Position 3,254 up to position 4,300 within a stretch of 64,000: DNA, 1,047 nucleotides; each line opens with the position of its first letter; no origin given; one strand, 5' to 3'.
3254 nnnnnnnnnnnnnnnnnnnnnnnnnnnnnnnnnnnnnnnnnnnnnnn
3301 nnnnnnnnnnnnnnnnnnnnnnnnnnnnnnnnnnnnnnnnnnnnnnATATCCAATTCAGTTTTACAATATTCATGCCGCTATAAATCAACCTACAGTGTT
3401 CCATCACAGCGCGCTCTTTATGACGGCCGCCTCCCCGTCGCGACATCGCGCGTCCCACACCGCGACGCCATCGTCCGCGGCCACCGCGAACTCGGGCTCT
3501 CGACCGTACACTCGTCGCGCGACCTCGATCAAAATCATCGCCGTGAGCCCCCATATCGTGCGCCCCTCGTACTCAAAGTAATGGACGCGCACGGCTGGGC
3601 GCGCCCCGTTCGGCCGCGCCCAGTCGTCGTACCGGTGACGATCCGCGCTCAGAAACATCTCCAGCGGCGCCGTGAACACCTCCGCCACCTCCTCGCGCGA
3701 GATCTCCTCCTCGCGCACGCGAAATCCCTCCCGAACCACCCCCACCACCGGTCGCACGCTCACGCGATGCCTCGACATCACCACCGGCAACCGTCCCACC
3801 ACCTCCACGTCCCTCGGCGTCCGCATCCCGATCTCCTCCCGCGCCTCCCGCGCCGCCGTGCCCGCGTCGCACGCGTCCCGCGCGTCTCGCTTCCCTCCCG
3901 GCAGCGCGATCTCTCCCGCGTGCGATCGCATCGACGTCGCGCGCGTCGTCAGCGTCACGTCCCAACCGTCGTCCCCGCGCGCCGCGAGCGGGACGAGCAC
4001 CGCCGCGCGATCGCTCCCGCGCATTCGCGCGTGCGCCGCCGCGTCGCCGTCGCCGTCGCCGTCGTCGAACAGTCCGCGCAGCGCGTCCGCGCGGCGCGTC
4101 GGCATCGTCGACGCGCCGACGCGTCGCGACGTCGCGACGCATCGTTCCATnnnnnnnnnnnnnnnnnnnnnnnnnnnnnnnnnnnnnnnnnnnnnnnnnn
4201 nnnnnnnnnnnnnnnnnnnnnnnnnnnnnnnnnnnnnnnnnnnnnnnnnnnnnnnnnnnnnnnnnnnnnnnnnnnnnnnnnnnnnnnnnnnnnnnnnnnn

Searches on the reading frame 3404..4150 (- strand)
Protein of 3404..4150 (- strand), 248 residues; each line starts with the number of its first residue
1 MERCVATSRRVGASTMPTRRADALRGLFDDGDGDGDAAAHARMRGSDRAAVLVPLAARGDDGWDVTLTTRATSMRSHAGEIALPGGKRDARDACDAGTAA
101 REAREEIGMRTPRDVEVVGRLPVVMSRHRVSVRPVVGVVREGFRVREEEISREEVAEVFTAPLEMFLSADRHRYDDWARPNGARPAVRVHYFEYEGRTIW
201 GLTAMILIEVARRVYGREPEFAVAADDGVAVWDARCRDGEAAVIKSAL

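Call 14: search_protein_families(library=pfam, proteins=[window:3404-4150:-], max_evalue=0.01)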
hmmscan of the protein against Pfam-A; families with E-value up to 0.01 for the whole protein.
window:3404-4150:- (248 aa): 1 family
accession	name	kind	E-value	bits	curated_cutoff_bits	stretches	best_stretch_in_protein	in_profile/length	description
PF00293.34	NUDIX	-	4.6e-08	33.6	21.1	1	48-166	3-118/134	NUDIX domain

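Call 80: find_homologous_proteins(query=window:3404-4150:-)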
Query window:3404-4150:- (248 aa): 261 proteins with E <= 0.001 among 4119 candidates; the best 120 are listed.
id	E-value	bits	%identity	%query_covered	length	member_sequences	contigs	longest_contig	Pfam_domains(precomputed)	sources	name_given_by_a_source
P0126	1.9e-153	527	98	100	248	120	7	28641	PF00293.35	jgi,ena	jgi:coenzyme A diphosphatase NUDT7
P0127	1.1e-135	469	91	98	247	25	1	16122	PF00293.35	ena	-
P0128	4.1e-103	362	77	92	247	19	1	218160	PF00293.35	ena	-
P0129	3.3e-101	356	78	92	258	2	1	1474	PF00293.35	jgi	-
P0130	2.1e-77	278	64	91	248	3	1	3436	PF00293.35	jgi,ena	-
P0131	5.6e-76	273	67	84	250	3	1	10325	PF00293.35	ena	-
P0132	2.0e-71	258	78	64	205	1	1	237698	PF00293.35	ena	-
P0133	1.6e-69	252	63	79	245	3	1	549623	PF00293.35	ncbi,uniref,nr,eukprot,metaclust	ncbi:NUDIX hydrolase domain-like [Ostreococcus tauri]|uniref:NUDIX hydrolase domain-like n=1 Tax=Ost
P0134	3.8e-69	251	52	92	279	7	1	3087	PF00293.35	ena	-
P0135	1.7e-68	249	53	91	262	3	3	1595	PF00293.35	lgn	-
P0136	2.2e-68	248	53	88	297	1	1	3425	PF00293.35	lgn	-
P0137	2.9e-68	248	55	91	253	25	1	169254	PF00293.35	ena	-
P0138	1.9e-67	245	57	81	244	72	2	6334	PF00293.35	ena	-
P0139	6.1e-63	231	60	84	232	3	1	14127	PF00293.35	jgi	-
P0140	2.0e-62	229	62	75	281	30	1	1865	PF00293.35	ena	-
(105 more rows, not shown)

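Call 81: find_encoding_contigs(protein=P0133, flank=6000, max_places=1)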
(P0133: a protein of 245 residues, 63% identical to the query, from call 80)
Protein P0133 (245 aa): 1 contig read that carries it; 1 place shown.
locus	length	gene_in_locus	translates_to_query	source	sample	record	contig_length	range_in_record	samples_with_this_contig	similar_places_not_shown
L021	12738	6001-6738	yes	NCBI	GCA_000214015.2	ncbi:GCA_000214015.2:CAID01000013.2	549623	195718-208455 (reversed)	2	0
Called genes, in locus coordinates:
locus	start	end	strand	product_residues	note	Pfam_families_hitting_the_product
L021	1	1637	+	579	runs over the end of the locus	-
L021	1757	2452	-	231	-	PF09366:DUF1997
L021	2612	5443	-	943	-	PF16760:CBM53, PF08323:Glyco_transf_5, PF13439:Glyco_transf_4 (weak), PF00534:Glycos_transf_1, PF13692:Glyco_trans_1_4 (weak)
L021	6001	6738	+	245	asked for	PF00293:NUDIX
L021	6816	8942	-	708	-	PF08323:Glyco_transf_5, PF00534:Glycos_transf_1, PF13692:Glyco_trans_1_4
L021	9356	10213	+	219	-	PF00025:Arf, PF00071:Ras, PF08477:Roc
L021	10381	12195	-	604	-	-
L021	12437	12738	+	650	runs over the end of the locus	PF14531:Kinase-like (faint), PF00069:Pkinase, PF07714:PK_Tyr_Ser-Thr, PF03109:ABC1 (weak)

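Call 82: find_encoding_contigs(protein=P0128, flank=6000, max_places=1)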
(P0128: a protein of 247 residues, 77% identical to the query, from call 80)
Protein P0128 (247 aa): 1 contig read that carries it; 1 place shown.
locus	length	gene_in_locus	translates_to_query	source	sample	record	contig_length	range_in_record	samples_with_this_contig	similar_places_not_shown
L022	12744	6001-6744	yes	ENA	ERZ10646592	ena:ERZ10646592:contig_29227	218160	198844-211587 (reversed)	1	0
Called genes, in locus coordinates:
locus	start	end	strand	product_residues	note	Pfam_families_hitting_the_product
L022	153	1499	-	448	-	PF23381:Beta-prop_IFT122_1st, PF24807:WD40_CDC20-Fz, PF25174:Beta-prop_THOC3, PF25175:Beta-prop_WDR5, PF23414:Beta-prop_EML_2, PF25173:Beta-prop_WDR3_1st, PF24814:WD40_Prp19, PF24817:WD40_WDHD1_1st, +24 more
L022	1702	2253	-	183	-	PF09366:DUF1997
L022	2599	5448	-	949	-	PF25419:Ig_PIFI (faint), PF16760:CBM53, PF08323:Glyco_transf_5, PF13439:Glyco_transf_4 (weak), PF00534:Glycos_transf_1, PF13692:Glyco_trans_1_4 (weak)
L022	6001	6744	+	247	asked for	PF00293:NUDIX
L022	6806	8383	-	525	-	PF08323:Glyco_transf_5, PF00534:Glycos_transf_1, PF13692:Glyco_trans_1_4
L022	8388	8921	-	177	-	-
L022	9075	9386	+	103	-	-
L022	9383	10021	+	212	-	PF00025:Arf, PF00071:Ras, PF08477:Roc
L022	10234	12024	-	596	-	-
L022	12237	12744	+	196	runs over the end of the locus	-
